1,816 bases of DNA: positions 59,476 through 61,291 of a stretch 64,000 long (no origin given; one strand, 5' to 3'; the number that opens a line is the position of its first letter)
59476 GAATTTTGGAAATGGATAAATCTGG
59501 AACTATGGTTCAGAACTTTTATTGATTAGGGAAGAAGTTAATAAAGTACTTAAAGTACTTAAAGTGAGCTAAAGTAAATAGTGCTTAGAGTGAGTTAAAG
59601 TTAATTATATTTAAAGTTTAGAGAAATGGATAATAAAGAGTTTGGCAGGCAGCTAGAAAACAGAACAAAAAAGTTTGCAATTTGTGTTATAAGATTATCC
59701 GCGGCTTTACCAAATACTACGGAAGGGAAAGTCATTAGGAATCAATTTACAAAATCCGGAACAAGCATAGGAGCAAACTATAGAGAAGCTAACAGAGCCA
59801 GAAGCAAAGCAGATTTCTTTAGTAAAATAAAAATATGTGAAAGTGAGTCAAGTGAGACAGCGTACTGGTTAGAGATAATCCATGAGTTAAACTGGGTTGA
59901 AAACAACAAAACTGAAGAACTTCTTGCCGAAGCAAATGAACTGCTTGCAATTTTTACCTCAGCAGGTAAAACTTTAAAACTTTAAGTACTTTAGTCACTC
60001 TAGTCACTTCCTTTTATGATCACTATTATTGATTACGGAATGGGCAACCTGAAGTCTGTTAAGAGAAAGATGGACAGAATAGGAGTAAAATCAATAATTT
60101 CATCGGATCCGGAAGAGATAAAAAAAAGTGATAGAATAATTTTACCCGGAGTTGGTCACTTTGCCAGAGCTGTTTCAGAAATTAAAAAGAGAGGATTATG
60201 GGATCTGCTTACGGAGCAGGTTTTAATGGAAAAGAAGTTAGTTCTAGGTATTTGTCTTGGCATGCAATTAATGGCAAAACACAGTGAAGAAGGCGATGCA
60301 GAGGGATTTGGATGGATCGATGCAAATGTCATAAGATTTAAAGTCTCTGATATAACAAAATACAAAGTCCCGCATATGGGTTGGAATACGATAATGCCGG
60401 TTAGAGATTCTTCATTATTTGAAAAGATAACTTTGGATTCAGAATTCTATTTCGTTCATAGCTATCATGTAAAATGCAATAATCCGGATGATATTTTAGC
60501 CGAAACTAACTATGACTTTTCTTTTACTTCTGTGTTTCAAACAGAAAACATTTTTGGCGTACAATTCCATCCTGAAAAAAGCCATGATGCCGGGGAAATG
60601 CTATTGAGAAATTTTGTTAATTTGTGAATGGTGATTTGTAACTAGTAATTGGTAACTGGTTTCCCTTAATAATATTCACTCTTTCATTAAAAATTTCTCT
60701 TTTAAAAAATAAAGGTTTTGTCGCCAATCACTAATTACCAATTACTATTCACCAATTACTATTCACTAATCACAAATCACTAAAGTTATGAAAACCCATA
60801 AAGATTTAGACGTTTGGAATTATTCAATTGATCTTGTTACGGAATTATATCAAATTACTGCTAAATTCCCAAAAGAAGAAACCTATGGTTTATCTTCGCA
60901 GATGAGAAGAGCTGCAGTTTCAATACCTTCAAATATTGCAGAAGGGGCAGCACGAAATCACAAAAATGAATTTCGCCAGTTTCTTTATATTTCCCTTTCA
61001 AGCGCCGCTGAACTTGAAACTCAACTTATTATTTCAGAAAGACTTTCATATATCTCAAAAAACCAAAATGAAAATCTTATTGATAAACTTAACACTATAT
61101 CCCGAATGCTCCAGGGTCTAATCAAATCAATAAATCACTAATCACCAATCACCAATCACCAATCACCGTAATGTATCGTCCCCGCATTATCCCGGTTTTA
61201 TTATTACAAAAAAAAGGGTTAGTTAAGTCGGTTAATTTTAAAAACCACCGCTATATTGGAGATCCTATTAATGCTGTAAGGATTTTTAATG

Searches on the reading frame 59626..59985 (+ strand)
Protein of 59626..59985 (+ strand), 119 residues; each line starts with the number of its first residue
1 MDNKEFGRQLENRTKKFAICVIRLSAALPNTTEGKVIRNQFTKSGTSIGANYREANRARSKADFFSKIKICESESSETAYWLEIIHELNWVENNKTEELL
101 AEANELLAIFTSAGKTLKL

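Call 65: search_protein_families(library=pfam, proteins=[window:59626-59985:+], max_evalue=1)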
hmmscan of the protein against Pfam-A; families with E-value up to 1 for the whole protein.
window:59626-59985:+ (119 aa): 2 families
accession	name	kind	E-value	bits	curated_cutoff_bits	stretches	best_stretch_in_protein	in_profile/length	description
PF05635.17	23S_rRNA_IVP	-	2e-19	70.2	33.8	1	13-110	8-104/106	23S rRNA-intervening sequence protein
PF08807.15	DUF1798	-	0.079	13.6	25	1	48-99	11-61/108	Bacterial domain of unknown function (DUF1798)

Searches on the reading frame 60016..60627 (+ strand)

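Call 65: search_protein_families(library=pfam, proteins=[window:60016-60627:+], max_evalue=1)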
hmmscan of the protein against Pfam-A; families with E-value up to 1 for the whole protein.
window:60016-60627:+ (203 aa): 4 families
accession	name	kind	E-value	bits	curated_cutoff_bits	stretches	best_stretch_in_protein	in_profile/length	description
PF00117.34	GATase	-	4e-23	82.5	22.8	1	4-201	2-187/190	Glutamine amidotransferase class-I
PF01174.25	SNO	-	3.2e-09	37.4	27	1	10-107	6-102/188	SNO glutamine amidotransferase family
PF07722.19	Peptidase_C26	-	3.6e-05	24.1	20.5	1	63-187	94-219/219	Peptidase C26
PF07685.20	GATase_3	-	0.00099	19.2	27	1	27-105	29-115/196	CobB/CobQ-like glutamine amidotransferase domain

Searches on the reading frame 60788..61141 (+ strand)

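Call 65: search_protein_families(library=pfam, proteins=[window:60788-61141:+], max_evalue=1)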
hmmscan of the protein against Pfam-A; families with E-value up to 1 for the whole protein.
window:60788-61141:+ (117 aa): 2 families
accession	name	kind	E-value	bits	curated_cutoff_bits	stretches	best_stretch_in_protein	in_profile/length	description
PF05635.17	23S_rRNA_IVP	-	1.4e-41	141.5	33.8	1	5-110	1-106/106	23S rRNA-intervening sequence protein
PF22296.2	bAvd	-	4.5e-09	37.2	40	1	15-114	9-106/107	bAvd-like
